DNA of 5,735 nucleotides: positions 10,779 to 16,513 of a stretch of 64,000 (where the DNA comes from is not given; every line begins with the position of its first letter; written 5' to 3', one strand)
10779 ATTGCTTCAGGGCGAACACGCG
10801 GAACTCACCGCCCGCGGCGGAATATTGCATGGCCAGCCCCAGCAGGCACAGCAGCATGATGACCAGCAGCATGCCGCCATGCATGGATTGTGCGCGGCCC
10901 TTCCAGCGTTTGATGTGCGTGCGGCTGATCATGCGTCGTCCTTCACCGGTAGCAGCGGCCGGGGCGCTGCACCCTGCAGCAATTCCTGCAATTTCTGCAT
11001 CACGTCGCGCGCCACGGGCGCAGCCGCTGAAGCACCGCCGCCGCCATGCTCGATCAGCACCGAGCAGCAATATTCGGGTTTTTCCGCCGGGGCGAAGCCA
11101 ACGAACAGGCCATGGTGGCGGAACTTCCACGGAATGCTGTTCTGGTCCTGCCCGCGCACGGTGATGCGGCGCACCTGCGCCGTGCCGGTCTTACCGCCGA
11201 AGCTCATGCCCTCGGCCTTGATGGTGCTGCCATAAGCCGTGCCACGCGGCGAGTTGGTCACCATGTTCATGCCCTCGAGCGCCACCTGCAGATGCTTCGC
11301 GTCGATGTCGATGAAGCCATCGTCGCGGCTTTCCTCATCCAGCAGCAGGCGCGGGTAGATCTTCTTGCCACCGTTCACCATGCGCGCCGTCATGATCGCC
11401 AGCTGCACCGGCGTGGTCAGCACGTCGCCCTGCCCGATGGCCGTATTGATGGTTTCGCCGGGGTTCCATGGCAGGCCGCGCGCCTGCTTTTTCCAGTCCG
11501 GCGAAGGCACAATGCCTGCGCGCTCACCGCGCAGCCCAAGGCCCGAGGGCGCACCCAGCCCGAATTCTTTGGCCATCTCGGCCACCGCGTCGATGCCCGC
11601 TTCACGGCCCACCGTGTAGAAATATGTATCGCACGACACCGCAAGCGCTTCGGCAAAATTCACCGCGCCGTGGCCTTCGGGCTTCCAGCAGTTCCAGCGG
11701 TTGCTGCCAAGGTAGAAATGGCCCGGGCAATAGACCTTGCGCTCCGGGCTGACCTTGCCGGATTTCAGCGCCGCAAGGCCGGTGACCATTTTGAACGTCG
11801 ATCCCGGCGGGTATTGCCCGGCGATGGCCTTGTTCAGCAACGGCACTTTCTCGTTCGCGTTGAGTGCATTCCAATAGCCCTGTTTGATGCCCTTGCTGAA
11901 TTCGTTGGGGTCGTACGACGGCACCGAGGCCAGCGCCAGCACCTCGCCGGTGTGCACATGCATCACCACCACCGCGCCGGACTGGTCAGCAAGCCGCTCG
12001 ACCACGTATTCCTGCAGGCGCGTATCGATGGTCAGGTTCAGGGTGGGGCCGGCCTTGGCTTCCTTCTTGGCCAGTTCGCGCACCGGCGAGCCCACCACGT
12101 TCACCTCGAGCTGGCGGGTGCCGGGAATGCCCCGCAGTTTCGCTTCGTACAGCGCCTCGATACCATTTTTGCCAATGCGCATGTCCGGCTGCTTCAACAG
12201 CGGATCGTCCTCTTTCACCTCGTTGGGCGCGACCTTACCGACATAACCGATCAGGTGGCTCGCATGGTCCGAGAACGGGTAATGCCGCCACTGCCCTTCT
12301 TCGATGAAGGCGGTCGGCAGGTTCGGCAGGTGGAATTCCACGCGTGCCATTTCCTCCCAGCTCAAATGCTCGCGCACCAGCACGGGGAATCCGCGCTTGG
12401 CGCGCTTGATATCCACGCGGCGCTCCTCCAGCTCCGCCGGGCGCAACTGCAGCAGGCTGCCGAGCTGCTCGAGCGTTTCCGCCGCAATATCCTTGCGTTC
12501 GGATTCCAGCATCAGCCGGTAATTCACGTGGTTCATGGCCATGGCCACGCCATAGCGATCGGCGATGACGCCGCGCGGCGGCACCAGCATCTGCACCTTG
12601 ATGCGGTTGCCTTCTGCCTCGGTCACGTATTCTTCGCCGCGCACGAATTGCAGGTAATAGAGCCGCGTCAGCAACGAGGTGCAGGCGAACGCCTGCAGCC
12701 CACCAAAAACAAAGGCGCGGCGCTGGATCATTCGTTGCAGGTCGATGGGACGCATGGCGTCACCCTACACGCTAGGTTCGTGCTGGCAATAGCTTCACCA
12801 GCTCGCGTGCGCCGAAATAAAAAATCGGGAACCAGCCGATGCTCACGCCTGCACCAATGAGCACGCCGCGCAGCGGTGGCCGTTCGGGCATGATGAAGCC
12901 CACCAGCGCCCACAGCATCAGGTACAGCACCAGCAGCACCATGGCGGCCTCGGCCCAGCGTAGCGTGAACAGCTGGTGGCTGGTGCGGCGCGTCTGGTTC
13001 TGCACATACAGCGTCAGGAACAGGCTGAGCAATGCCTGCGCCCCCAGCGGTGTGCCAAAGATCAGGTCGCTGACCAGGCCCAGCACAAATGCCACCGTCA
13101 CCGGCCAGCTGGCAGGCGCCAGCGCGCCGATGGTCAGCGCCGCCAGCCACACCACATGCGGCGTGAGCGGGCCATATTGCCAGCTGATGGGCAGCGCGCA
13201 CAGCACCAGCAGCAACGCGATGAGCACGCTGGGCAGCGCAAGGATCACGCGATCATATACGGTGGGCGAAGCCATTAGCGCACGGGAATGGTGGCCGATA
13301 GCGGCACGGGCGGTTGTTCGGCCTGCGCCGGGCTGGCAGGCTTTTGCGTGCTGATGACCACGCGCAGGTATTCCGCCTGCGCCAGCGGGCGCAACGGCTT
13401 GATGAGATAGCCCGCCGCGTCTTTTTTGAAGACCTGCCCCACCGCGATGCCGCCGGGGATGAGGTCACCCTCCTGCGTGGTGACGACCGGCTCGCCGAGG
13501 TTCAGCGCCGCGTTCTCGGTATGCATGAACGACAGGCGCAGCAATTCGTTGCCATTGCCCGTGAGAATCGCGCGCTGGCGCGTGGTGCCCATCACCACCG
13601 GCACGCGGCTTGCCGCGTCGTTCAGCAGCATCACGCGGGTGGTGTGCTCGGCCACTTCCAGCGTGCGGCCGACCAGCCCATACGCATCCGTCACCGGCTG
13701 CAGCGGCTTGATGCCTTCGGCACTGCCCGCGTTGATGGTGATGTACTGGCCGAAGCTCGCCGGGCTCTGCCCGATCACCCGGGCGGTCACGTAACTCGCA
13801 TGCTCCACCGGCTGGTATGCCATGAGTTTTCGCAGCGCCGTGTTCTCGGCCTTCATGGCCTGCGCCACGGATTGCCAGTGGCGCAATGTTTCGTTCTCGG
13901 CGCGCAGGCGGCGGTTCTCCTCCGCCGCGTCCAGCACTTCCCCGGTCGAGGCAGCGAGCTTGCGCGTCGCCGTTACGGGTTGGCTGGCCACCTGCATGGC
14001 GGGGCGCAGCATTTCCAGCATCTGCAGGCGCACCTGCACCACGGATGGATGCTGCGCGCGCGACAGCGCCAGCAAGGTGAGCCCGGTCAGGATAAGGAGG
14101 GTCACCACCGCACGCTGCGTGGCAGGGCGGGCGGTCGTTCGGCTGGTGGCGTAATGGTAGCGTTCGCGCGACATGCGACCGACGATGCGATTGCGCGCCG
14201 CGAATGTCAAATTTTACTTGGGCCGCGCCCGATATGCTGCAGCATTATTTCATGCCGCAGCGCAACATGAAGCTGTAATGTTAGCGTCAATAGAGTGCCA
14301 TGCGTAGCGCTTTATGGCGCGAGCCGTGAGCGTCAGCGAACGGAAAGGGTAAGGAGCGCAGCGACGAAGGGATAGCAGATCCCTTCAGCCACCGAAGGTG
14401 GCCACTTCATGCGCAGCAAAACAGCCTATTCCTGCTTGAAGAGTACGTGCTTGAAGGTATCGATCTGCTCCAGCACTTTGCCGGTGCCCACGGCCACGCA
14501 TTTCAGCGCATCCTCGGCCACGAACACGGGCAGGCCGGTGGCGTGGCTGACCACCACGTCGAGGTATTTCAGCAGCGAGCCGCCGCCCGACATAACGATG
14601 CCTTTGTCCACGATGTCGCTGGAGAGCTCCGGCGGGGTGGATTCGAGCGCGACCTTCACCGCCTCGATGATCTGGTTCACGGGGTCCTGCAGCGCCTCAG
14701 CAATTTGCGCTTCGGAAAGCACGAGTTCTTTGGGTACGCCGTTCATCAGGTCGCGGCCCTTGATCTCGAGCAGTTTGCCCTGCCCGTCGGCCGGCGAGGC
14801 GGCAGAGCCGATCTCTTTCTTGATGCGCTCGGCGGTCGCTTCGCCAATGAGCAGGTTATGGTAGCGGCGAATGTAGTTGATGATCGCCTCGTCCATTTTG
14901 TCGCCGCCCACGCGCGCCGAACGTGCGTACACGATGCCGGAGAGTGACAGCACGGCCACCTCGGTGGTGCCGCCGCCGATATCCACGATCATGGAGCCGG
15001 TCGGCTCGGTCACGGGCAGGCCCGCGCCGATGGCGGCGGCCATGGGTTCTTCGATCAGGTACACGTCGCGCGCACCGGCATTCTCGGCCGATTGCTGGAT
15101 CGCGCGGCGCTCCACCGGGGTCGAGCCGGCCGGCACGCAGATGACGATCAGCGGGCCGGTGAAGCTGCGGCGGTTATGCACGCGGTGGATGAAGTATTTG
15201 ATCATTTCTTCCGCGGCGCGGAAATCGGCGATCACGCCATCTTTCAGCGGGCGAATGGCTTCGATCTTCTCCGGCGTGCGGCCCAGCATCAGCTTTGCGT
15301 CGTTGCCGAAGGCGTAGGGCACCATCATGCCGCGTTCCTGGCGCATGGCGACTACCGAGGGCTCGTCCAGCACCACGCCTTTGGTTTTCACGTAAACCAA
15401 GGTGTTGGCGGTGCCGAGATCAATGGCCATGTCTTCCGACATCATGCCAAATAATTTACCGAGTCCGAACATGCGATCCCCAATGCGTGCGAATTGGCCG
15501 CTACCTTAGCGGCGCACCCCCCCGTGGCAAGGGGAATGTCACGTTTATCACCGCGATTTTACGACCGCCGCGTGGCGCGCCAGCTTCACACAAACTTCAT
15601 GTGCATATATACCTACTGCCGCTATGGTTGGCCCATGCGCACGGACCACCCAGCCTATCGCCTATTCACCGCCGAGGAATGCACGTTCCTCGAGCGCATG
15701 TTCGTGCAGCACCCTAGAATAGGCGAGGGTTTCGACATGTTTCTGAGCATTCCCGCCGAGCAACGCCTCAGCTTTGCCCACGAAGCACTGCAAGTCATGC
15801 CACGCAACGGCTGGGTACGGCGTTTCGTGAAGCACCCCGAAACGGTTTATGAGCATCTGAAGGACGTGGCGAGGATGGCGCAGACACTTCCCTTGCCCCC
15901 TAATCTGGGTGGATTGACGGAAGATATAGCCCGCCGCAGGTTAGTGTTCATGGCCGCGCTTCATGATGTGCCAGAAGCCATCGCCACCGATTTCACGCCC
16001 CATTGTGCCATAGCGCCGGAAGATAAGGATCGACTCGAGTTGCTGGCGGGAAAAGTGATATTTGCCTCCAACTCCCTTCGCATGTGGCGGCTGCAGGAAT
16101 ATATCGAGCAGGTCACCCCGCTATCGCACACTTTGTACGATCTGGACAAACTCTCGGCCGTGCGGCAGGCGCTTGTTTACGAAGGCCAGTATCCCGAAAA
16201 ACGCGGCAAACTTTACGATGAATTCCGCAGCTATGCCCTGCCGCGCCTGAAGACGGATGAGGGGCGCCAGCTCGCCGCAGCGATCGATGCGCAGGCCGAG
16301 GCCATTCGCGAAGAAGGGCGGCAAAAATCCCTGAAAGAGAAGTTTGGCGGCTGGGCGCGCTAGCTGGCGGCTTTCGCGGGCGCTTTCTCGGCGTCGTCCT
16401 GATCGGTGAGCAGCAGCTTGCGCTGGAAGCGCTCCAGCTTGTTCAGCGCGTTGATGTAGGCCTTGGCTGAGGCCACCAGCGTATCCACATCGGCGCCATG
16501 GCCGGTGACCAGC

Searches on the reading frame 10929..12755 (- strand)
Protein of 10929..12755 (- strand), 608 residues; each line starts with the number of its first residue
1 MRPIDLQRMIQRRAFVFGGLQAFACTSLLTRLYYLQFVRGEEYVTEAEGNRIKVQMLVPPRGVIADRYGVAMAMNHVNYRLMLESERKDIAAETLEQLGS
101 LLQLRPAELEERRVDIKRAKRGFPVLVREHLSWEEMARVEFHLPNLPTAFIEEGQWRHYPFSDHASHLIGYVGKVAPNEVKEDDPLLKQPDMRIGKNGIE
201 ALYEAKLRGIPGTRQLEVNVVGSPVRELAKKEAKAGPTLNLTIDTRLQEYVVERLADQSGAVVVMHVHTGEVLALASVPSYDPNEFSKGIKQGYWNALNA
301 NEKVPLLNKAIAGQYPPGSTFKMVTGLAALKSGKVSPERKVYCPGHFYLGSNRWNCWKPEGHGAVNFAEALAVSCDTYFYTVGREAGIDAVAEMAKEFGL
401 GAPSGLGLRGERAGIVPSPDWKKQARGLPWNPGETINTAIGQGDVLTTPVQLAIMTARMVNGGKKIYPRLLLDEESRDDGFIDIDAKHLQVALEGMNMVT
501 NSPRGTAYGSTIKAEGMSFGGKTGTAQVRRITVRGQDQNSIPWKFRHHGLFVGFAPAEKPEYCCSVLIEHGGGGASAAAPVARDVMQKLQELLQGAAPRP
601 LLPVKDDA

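Call 19: search_protein_families(library=pfam, proteins=[window:10929-12755:-], max_evalue=0.001)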
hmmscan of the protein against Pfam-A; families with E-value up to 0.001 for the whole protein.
window:10929-12755:- (608 aa): 2 families
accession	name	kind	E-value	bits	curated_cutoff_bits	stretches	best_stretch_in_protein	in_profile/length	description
PF00905.27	Transpeptidase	-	3.2e-64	217.5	22.1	1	260-587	1-299/299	Penicillin binding protein transpeptidase domain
PF03717.20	PBP_dimer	-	1.8e-35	123.4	24.4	1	58-228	3-179/180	Penicillin-binding Protein dimerisation domain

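Call 54: find_homologous_proteins(query=window:10929-12755:-, max_evalue=1e-50)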
Query window:10929-12755:- (608 aa): 3958 proteins with E <= 1e-50 among 8000 candidates; the best 120 are listed.
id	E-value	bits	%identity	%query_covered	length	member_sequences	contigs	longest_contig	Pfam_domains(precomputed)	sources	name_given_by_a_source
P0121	0.0e+0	1398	100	100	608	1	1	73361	PF03717.21,PF00905.28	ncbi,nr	ncbi:MAG: penicillin-binding protein 2 [Azospirillum brasilense]|nr:MAG: penicillin-binding protein 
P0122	0.0e+0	1369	98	100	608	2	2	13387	PF03717.21,PF00905.28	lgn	-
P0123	0.0e+0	1227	87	99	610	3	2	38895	PF03717.21,PF00905.28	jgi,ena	-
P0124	0.0e+0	1171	83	100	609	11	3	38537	PF03717.21,PF00905.28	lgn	-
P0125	0.0e+0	1170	81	100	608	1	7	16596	PF03717.21,PF00905.28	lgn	-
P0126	0.0e+0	1161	83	99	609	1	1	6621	PF03717.21,PF00905.28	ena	-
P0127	0.0e+0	1155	84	97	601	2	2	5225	PF03717.21,PF00905.28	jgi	-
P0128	0.0e+0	1144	80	100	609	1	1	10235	PF03717.21,PF00905.28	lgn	-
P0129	0.0e+0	1080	76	100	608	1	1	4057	PF03717.21,PF00905.28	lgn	-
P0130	0.0e+0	1078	77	100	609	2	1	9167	PF03717.21,PF00905.28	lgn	-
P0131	0.0e+0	1059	75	100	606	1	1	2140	PF03717.21,PF00905.28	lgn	-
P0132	0.0e+0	1059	76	98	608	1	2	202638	PF03717.21,PF00905.28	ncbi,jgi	jgi:penicillin-binding protein 2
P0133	0.0e+0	1051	74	100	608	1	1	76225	PF03717.21,PF00905.28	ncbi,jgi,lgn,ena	jgi:penicillin-binding protein 2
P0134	0.0e+0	1037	73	99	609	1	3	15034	PF03717.21,PF00905.28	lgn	-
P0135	0.0e+0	1024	71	99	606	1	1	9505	PF03717.21,PF00905.28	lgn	-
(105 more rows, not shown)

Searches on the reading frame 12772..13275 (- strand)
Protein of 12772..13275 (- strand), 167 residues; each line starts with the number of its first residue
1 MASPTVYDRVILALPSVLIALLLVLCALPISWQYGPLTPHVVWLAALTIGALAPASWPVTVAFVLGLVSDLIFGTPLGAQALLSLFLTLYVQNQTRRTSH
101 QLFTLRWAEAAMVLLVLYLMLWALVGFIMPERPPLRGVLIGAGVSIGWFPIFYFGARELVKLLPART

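Call 19: search_protein_families(library=pfam, proteins=[window:12772-13275:-], max_evalue=0.001)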
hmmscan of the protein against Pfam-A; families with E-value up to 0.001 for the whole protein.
window:12772-13275:- (167 aa): 1 family
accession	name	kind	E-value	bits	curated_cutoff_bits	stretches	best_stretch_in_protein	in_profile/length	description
PF04093.17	MreD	-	1.8e-08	35.1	24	1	12-127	8-122/158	rod shape-determining protein MreD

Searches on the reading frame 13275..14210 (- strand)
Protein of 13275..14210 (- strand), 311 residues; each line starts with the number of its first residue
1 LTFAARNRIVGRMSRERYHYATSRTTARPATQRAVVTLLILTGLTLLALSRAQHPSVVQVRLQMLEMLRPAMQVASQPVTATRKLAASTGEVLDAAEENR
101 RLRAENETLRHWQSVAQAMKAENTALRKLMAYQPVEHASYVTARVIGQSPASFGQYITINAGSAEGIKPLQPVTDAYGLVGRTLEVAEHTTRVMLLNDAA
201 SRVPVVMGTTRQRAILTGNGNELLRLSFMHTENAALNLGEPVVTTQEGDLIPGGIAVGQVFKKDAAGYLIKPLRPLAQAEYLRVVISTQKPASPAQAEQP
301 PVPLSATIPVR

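Call 19: search_protein_families(library=pfam, proteins=[window:13275-14210:-], max_evalue=0.001)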
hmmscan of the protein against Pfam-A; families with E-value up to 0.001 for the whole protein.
window:13275-14210:- (311 aa): 1 family
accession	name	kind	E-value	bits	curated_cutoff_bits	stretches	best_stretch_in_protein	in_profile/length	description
PF04085.20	MreC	-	9.2e-28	97.3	28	1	145-281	1-142/147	Rod shape-determining protein MreC, barrel core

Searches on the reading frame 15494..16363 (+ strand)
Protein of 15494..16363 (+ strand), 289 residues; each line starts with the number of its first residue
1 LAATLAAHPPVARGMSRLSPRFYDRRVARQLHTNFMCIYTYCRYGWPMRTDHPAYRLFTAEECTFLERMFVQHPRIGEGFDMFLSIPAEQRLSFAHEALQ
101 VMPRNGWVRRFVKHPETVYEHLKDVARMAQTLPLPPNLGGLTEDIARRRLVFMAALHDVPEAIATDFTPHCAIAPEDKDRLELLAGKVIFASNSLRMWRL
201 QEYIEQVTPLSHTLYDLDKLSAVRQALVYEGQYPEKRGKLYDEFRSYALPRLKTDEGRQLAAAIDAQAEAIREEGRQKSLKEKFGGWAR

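Call 19: search_protein_families(library=pfam, proteins=[window:15494-16363:+], max_evalue=0.001)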
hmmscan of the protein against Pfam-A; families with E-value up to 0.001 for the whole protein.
window:15494-16363:+ (289 aa): 2 families
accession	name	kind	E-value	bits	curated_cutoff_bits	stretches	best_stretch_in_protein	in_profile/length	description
PF13023.12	HD_3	-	8.3e-15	55.5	22.5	1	97-241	2-146/165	HD domain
PF12917.13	YfbR-like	-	0.00027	21.1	25.9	1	107-167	15-74/182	5'-deoxynucleotidase YfbR-like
